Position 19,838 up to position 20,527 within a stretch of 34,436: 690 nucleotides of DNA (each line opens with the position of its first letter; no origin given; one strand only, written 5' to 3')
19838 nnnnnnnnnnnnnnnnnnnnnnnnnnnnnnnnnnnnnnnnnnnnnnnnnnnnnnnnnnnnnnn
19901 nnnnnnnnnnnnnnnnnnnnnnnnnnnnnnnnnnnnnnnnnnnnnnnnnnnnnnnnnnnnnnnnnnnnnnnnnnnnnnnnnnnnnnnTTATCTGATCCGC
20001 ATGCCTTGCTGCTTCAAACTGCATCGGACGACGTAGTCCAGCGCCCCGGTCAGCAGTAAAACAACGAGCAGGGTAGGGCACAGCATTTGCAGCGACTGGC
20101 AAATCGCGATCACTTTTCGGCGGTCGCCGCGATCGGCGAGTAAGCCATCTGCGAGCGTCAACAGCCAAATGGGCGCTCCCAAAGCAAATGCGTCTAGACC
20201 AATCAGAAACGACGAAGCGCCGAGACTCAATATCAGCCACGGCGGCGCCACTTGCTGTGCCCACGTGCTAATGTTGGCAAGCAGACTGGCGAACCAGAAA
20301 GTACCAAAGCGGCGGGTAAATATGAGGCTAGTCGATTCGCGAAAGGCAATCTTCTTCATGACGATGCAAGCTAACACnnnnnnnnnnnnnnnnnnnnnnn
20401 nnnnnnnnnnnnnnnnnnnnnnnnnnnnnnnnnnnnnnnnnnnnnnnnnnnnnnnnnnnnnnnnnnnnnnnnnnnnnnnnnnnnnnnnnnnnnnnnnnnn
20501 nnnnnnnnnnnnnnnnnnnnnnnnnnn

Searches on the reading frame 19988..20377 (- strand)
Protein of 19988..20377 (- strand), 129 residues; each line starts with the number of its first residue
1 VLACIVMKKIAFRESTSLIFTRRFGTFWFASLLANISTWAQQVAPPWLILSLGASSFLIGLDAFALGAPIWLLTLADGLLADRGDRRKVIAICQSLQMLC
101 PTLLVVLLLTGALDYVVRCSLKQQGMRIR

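Call 65: search_protein_families(library=pfam, proteins=[window:19988-20377:-], max_evalue=0.01)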
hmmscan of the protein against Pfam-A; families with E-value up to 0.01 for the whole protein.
window:19988-20377:- (129 aa): 2 families
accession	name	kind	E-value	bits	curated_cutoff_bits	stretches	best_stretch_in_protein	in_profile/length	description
PF05977.19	MFS_3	-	2.3e-16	59.8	27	1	23-116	11-104/524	Transmembrane secretion effector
PF07690.21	MFS_1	-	0.0003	20.3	33.4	1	28-106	2-80/347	Major Facilitator Superfamily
